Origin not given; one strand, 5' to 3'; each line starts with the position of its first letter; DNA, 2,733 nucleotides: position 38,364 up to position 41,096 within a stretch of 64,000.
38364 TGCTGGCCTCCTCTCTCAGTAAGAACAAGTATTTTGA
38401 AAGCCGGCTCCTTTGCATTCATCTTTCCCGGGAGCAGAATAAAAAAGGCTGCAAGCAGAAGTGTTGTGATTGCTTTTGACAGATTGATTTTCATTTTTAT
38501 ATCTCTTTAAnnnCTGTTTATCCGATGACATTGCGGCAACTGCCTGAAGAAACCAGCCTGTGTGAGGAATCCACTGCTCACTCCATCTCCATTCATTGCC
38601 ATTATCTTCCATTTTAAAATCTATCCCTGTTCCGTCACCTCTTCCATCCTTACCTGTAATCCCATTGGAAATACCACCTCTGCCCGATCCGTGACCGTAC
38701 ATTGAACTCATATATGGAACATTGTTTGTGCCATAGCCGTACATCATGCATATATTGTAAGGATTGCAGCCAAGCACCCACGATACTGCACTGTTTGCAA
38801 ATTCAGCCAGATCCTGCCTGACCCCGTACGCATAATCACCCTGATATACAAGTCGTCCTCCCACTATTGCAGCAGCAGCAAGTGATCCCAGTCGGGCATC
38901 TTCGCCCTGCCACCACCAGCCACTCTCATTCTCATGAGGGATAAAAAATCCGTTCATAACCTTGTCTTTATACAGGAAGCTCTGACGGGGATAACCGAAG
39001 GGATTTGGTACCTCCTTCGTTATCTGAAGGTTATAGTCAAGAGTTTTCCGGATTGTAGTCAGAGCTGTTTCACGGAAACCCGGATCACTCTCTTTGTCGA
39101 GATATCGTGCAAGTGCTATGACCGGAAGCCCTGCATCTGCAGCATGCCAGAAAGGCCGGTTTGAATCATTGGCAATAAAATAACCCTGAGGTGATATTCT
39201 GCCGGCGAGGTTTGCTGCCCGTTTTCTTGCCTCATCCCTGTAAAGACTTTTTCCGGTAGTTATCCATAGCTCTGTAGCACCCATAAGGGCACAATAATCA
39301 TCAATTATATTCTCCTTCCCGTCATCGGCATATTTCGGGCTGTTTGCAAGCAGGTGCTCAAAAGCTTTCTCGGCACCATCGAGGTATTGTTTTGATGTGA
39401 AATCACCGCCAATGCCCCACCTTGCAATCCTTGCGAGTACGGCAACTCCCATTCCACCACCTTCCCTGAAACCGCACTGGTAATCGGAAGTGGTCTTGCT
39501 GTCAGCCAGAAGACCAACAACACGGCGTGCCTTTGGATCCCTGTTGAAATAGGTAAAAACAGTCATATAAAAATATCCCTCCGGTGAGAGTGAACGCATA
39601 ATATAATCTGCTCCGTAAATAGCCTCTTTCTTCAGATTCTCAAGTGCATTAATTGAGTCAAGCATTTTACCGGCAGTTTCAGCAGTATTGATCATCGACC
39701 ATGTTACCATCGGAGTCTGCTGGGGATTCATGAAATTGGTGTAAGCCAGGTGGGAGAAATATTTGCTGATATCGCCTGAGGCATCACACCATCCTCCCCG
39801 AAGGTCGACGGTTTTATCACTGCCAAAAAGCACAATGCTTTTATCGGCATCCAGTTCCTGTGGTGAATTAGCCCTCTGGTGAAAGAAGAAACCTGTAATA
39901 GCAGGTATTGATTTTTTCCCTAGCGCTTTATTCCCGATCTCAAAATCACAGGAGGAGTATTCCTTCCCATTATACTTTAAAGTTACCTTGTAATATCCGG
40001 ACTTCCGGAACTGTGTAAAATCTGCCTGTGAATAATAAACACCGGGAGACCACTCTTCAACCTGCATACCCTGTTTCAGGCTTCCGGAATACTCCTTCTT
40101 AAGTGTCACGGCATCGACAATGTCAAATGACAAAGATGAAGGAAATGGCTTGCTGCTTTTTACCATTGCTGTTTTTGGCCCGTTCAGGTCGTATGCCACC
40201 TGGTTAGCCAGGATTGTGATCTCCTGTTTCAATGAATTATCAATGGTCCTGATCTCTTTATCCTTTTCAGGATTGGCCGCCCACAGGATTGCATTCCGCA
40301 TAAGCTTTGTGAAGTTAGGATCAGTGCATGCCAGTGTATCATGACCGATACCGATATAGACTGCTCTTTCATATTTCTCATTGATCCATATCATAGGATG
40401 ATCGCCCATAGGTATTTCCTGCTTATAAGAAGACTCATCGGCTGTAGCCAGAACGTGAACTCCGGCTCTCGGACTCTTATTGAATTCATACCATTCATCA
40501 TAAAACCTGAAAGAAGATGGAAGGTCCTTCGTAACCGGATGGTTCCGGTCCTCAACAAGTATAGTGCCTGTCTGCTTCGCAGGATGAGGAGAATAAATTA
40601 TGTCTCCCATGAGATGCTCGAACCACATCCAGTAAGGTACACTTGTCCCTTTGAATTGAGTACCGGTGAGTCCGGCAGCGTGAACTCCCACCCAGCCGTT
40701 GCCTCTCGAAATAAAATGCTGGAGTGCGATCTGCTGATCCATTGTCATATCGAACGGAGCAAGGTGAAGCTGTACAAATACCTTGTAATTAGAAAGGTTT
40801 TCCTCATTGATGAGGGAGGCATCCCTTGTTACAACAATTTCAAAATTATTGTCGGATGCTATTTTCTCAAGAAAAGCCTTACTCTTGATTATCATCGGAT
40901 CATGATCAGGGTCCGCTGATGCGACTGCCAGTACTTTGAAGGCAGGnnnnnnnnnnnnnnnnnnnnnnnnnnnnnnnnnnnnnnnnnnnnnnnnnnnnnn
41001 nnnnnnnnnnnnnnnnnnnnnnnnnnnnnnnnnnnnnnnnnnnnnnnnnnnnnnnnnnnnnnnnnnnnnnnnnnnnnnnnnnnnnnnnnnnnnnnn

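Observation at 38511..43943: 1810-aa secreted chimera joining GH55-like beta-helices, an SMP-30/lactonase-like propeller, a ThuA-like domain and a GH9-like domain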

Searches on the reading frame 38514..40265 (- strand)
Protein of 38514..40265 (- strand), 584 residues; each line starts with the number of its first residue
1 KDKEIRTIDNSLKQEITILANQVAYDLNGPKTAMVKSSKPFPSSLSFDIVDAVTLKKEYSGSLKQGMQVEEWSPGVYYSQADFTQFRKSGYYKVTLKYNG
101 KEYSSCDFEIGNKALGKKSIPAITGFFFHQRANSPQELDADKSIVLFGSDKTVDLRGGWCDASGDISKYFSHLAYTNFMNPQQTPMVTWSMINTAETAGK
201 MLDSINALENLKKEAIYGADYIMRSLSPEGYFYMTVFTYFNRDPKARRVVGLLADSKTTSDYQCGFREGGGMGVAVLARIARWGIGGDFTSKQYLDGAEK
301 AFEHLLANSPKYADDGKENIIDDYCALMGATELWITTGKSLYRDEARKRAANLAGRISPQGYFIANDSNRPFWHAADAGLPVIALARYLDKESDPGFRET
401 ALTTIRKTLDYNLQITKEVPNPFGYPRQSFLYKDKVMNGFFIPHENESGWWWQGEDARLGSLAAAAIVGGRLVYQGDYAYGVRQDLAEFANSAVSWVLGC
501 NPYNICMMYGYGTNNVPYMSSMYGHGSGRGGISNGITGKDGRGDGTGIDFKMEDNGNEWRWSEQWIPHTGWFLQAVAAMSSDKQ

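Call 12: search_solved_structures(query=window:38514-40265:-, max_evalue=0.001, show_alignments=3)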
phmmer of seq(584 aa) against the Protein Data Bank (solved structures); distinct sequences matched with E-value up to 0.001: 3.
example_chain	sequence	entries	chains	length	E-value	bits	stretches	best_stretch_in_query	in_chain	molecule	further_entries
3h7l_A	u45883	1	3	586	7e-125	421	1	18-579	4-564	ENDOGLUCANASE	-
6gdt_A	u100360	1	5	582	1.5e-119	403.4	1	18-578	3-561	Endoglucanase-related protein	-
5dgq_A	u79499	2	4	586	2.9e-118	399.1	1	18-578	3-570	Putative endoglucanase-related protein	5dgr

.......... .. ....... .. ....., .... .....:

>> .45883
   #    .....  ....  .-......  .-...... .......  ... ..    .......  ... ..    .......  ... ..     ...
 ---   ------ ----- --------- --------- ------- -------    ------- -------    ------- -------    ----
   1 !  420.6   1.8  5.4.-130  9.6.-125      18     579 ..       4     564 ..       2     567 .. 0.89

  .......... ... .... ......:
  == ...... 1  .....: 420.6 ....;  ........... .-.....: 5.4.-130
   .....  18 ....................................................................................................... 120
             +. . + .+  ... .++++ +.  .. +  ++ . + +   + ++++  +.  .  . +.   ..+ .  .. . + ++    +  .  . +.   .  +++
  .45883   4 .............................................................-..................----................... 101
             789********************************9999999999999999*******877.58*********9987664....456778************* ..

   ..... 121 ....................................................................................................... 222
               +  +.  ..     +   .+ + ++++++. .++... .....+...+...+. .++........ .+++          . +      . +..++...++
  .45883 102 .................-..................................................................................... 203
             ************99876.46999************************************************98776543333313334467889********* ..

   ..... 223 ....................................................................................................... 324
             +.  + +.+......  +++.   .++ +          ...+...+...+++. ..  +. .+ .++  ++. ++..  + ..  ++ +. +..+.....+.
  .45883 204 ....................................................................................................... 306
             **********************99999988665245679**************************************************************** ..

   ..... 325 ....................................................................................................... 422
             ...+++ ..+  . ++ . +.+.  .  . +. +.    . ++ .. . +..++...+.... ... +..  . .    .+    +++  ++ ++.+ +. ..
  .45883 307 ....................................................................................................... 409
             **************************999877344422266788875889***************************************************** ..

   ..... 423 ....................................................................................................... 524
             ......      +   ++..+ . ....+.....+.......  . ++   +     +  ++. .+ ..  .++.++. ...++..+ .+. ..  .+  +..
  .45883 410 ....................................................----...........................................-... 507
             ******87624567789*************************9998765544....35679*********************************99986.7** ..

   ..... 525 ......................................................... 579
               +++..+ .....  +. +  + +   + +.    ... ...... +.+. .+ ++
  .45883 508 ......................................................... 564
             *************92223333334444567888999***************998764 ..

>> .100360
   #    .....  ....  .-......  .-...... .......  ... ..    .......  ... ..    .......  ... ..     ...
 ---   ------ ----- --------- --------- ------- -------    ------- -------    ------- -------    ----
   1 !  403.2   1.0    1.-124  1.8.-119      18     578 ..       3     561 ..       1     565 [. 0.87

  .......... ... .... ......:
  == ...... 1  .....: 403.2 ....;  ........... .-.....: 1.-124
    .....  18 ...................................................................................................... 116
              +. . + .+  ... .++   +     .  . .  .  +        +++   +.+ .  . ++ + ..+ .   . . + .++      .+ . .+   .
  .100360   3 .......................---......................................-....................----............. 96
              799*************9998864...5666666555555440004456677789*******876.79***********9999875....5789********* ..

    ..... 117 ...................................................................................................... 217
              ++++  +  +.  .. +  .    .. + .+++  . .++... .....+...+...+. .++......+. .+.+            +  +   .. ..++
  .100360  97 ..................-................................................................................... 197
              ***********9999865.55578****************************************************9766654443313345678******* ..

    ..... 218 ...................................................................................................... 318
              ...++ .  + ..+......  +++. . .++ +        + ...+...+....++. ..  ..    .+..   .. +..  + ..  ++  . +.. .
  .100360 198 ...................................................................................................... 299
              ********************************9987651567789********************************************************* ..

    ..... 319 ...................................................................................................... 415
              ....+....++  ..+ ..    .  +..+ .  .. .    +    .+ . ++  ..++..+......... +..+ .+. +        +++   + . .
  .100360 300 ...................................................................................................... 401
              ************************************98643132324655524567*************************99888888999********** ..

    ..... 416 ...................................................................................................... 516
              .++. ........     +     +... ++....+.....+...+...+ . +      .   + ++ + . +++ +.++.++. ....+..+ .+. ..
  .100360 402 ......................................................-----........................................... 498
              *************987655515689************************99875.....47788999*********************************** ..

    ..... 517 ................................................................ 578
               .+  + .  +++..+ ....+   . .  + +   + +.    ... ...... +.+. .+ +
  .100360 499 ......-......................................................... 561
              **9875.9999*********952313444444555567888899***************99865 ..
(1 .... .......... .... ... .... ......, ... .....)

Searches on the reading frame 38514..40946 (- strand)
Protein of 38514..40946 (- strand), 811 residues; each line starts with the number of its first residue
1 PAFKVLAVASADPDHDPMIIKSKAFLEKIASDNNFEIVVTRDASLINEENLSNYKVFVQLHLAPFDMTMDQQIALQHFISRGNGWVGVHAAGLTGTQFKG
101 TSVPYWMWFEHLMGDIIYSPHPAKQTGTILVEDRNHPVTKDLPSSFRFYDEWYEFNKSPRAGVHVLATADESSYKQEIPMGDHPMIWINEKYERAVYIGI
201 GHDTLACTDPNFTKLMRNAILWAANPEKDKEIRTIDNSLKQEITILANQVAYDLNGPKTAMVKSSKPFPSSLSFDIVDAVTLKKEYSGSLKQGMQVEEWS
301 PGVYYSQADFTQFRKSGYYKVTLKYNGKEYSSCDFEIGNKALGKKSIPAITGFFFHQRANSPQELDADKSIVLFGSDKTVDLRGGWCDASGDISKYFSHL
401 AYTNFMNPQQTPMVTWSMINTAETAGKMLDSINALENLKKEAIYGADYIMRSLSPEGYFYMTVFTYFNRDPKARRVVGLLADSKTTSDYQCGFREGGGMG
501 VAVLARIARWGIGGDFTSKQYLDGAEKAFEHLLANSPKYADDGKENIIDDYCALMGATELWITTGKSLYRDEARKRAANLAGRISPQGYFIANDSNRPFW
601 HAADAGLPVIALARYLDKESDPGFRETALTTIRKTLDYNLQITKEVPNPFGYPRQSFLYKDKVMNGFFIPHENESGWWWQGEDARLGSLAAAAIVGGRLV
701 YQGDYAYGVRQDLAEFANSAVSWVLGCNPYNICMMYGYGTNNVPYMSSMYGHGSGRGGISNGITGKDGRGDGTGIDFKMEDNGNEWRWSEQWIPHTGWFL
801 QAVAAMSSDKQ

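Call 87: search_protein_representatives(protein=window:38514-40946:-)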
Query: 811 residues. Proteins with E-value up to 0.001 (for the whole library): 3506; up to 1e-10: 1722; up to 1e-30: 267. The best 150 are listed.
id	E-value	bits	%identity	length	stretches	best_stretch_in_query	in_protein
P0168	1.0e-297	1006.4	55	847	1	3-808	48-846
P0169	1.7e-263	893.2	52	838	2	238-808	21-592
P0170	2.4e-227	773.6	59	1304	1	241-810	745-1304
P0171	5.5e-219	745.9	59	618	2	513-806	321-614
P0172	4.2e-185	633.9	69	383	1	432-809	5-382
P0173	7.0e-160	550.4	59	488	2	2-226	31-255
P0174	2.9e-151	521.9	46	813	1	245-809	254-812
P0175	2.3e-150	518.9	52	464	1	243-682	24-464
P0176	4.6e-142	491.5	46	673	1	248-807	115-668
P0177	1.5e-140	486.5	42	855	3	3-228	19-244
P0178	2.9e-135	469.0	45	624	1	242-806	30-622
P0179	1.6e-133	463.2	42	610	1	246-807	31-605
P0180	2.5e-132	459.3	63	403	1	499-807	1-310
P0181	2.1e-130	452.9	43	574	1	248-807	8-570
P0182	4.9e-129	448.4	66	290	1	443-732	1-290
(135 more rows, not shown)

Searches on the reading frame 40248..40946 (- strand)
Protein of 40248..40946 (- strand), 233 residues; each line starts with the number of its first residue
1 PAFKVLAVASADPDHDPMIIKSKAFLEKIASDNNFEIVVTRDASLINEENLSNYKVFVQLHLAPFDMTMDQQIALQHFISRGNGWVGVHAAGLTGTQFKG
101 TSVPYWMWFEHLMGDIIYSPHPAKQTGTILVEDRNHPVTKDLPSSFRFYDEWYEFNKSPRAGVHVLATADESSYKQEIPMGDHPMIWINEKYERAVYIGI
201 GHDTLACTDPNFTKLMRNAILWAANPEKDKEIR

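Call 94: predict_structure(alignment_id=A4)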
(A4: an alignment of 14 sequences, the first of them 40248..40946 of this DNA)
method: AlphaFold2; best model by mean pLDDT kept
length: 233 residues; sequences in the alignment: 14
mean_pLDDT: 85.7   pTM: 0.88
mean pLDDT of the five models: 85.7, 84.1, 84.0, 83.7, 83.6
residues with pLDDT >= 90: 122; 70-90: 86; 50-70: 20; < 50: 5
segments of 3 or more residues with pLDDT < 50: 229-233
pLDDT, mean of each block of 10 residues (from residue 1): 91 76 93 96 94 96 83 94 88 58 75 83 84 97 93 81 94 79 89 90 81 96 76 35
secondary structure, 60 per line:
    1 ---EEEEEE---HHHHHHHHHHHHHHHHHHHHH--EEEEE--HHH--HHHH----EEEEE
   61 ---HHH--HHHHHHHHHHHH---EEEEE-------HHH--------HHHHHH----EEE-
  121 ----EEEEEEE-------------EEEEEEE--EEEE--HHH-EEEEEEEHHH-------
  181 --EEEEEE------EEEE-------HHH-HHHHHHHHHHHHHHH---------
elements in order: E4-9 H13-33 E36-40 H48-51 E56-60 H69-80 E84-88 H107-112 E117-119 E125-131 E145-151 E154-157 E164-170 E183-188 E195-198 H210-224
